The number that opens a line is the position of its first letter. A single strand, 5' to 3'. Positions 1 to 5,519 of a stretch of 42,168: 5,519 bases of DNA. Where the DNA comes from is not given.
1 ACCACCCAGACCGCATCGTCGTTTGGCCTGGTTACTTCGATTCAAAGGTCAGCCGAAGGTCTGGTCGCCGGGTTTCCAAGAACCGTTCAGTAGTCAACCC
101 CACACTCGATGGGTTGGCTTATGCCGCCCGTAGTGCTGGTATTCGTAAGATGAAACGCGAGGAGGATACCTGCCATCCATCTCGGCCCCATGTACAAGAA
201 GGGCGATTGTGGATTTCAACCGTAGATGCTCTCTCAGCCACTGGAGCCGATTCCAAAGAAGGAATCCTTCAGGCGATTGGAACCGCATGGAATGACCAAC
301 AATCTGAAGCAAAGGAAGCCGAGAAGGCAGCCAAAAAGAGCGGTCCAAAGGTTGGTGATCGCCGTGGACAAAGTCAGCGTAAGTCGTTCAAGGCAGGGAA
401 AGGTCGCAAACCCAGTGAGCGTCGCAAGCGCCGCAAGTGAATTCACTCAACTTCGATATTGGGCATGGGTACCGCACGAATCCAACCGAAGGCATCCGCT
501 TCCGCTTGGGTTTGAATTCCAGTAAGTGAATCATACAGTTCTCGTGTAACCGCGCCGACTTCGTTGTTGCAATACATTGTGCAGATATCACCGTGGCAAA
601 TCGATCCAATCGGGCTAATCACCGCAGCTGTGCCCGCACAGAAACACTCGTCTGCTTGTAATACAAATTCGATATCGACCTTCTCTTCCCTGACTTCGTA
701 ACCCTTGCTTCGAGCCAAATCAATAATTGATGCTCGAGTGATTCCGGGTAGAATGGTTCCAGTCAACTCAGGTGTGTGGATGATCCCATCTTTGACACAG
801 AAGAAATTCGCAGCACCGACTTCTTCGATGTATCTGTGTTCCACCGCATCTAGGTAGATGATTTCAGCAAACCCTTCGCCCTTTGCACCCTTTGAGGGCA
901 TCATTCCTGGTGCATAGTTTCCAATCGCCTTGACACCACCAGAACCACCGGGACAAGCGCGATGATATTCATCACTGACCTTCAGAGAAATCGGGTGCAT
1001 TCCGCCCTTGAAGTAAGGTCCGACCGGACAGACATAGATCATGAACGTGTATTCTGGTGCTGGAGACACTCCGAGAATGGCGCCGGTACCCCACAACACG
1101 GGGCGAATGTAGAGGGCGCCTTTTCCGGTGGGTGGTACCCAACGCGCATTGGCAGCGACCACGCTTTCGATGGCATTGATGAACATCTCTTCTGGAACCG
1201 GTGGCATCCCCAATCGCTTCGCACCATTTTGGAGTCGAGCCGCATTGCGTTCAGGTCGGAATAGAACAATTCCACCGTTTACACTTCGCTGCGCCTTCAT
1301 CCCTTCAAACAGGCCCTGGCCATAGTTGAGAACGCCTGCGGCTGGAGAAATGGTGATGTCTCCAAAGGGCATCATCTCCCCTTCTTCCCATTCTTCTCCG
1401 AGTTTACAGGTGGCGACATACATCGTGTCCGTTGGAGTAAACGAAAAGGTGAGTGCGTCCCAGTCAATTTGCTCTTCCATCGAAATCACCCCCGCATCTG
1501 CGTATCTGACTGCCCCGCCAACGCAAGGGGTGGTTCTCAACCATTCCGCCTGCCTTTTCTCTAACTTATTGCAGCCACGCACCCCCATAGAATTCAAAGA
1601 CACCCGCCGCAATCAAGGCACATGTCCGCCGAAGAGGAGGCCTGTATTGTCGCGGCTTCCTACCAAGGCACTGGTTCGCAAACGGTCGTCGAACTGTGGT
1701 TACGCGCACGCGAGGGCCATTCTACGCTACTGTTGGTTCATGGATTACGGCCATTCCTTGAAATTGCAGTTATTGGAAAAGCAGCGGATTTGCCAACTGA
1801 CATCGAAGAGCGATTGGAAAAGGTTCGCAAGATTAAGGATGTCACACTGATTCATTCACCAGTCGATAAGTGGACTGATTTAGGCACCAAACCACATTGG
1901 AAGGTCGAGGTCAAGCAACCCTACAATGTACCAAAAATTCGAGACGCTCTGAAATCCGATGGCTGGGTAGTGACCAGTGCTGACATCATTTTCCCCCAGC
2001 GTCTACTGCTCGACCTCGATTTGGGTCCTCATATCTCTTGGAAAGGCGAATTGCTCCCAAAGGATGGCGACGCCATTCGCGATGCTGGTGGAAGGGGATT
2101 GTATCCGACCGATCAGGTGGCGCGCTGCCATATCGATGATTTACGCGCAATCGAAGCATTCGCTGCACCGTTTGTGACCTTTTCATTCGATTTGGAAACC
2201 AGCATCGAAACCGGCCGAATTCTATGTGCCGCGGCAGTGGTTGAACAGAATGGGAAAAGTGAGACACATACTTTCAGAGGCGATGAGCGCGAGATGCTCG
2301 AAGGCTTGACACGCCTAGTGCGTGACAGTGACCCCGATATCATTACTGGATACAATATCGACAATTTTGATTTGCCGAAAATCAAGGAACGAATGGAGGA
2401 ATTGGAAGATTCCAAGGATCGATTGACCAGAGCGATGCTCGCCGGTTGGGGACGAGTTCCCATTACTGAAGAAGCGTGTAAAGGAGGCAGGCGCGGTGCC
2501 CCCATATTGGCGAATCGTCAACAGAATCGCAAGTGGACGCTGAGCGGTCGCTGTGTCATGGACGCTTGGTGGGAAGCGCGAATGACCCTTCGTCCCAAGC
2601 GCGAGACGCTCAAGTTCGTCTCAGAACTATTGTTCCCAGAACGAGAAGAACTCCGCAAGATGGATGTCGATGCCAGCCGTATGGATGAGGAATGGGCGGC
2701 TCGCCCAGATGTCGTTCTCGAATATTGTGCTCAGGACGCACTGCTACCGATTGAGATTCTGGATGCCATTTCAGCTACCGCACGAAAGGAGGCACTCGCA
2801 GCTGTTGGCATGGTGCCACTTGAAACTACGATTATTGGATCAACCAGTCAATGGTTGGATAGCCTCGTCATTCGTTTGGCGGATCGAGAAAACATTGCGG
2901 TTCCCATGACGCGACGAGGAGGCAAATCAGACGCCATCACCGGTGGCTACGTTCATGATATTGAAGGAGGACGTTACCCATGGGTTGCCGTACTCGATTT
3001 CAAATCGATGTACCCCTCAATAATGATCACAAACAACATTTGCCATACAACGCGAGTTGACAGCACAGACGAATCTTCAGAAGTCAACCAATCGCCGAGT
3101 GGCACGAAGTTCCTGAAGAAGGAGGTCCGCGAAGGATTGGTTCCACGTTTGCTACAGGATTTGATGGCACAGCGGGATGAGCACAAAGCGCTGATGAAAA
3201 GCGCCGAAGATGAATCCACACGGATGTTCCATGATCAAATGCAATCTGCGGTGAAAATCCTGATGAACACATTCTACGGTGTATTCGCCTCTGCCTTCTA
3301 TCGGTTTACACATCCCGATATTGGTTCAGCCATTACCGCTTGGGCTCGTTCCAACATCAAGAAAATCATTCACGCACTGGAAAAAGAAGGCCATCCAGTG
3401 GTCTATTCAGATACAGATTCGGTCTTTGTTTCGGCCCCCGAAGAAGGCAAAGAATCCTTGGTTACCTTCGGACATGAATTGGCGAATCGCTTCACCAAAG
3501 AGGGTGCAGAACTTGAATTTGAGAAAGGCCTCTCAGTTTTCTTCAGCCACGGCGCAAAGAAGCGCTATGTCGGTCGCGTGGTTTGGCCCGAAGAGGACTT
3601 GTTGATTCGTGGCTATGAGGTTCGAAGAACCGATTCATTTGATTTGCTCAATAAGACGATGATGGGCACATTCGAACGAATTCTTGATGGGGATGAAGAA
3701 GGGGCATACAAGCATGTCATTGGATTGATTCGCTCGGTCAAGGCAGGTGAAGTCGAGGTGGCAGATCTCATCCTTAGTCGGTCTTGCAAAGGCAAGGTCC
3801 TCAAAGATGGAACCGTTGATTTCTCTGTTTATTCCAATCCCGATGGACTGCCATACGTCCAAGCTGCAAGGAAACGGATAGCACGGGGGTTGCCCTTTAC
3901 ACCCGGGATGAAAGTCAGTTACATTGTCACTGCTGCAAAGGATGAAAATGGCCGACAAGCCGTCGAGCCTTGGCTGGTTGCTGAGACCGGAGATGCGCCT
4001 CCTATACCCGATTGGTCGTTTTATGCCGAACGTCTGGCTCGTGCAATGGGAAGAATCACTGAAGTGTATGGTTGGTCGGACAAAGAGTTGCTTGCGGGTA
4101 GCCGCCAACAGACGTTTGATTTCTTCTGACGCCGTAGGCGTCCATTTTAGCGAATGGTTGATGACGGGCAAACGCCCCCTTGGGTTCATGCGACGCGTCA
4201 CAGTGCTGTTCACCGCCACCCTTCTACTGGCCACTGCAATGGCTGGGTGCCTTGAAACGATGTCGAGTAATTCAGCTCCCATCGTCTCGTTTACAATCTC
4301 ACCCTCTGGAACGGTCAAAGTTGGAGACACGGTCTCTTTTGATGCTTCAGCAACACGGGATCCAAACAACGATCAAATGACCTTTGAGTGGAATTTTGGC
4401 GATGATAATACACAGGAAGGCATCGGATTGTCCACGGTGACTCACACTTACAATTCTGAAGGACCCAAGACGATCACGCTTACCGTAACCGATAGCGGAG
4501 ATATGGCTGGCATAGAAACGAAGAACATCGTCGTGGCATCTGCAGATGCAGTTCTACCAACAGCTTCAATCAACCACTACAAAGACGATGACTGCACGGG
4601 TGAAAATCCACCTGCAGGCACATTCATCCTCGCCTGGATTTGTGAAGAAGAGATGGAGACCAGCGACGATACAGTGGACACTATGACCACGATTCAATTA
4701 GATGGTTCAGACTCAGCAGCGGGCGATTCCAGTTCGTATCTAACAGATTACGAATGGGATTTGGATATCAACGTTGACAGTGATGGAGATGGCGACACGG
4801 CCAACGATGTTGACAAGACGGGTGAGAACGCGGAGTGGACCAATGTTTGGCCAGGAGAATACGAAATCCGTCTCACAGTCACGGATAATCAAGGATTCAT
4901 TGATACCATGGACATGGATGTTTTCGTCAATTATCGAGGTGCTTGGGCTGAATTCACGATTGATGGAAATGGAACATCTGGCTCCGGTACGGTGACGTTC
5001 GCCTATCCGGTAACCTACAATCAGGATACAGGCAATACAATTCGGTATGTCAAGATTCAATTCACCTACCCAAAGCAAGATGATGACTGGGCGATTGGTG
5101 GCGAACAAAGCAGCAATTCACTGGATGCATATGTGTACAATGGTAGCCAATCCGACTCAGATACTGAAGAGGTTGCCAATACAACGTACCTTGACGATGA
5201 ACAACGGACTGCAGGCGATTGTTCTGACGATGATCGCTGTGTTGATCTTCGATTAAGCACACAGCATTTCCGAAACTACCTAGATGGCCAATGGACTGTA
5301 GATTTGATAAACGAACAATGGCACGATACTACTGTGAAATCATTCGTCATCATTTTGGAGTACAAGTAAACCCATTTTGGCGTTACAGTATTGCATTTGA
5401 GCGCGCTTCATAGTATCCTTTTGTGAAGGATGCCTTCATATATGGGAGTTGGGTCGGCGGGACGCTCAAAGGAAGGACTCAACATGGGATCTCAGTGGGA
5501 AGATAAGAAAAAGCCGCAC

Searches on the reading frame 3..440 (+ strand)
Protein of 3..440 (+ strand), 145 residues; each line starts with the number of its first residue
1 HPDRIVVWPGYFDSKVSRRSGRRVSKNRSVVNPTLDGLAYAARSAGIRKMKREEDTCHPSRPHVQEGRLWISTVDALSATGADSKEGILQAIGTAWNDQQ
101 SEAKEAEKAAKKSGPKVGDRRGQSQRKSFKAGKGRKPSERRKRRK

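Call 36: search_protein_families(library=pfam, proteins=[window:3-440:+], max_evalue=0.0001)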
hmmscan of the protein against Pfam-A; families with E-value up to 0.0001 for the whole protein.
window:3-440:+ (145 aa): 1 family
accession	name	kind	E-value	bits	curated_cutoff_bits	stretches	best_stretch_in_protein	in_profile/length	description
PF01922.23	SRP19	-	1.7e-14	54.8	25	1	6-94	1-90/95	SRP19 protein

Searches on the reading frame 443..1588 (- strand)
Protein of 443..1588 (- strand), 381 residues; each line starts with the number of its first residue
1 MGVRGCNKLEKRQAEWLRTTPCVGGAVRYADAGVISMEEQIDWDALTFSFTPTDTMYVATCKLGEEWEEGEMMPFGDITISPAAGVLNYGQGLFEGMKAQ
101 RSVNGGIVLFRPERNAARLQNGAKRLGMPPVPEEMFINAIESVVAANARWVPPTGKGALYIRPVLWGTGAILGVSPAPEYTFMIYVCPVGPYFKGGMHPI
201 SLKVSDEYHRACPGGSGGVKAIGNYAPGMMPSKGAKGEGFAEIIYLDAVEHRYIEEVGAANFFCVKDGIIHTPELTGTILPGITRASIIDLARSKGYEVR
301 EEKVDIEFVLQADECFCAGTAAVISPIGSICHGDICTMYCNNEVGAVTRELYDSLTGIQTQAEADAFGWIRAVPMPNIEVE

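Call 35: search_protein_families(library=pfam, proteins=[window:443-1588:-], max_evalue=0.0001)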
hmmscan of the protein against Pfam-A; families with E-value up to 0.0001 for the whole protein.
window:443-1588:- (381 aa): 1 family
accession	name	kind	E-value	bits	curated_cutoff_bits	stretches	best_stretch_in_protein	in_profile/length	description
PF01063.24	Aminotran_4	-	1.4e-38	133.4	28.5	1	92-330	1-223/223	Amino-transferase class IV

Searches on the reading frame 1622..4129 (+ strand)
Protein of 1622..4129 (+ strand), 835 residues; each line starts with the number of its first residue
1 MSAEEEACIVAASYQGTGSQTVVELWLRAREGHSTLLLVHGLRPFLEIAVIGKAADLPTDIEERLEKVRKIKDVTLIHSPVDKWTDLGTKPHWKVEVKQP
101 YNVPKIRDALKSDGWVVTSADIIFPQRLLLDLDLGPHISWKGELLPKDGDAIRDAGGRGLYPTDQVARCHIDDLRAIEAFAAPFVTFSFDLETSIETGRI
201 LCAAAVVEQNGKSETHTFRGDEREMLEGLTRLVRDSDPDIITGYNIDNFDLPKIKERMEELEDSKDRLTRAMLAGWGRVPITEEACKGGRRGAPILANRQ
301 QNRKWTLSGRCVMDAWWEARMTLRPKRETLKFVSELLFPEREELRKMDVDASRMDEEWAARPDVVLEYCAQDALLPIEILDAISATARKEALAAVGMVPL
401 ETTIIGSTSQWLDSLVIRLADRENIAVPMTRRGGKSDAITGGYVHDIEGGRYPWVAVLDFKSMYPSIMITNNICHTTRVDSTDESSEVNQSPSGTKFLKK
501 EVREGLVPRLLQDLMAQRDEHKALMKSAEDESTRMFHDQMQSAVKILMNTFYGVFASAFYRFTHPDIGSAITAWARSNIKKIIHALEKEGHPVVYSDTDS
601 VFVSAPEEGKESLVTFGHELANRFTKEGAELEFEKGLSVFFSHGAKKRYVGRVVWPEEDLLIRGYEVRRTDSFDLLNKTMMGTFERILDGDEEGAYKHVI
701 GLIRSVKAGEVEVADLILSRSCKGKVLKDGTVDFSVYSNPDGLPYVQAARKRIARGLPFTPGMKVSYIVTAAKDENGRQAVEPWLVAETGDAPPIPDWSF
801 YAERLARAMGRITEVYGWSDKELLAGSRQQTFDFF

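Call 35: search_protein_families(library=pfam, proteins=[window:1622-4129:+], max_evalue=0.0001)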
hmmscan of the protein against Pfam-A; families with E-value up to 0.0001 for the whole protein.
window:1622-4129:+ (835 aa): 3 families
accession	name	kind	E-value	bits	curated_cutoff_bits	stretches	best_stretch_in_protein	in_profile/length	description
PF00136.26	DNA_pol_B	-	4.2e-50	171.3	23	1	399-812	2-449/453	DNA polymerase family B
PF03104.25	DNA_pol_B_exo1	-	3.5e-15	56.5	23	1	221-330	142-239/242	DNA polymerase family B, exonuclease domain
PF20286.3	divDNApol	-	8.2e-05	21.4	25.7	0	486-569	84-170/705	Divergent Family B DNA polymerase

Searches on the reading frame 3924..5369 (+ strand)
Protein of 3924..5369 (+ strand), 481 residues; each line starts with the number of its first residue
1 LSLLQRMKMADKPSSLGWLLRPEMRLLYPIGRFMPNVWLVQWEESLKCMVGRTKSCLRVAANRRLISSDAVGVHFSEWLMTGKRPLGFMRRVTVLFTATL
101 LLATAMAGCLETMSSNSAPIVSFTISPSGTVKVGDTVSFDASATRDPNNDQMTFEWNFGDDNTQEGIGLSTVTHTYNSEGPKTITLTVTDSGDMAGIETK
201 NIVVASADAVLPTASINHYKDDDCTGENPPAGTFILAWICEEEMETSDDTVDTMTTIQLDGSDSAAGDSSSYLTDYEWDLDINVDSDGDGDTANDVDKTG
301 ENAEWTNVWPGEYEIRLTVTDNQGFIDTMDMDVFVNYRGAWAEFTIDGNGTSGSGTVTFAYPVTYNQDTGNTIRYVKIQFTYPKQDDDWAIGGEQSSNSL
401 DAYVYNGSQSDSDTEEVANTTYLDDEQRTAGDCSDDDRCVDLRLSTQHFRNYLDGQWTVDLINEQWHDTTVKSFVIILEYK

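Call 35: search_protein_families(library=pfam, proteins=[window:3924-5369:+], max_evalue=0.0001)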
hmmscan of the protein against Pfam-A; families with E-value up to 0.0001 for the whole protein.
window:3924-5369:+ (481 aa): 3 families
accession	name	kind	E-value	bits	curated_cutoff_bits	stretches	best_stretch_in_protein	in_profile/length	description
PF18911.6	PKD_4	-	7.9e-22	77.6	27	1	116-196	1-76/85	PKD domain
PF00801.26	PKD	-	1.6e-12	47.7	23.5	1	123-193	2-70/80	PKD domain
PF22352.2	K319L-like_PKD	-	1.6e-07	31.7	27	1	247-335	3-84/84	K319L-like, PKD domain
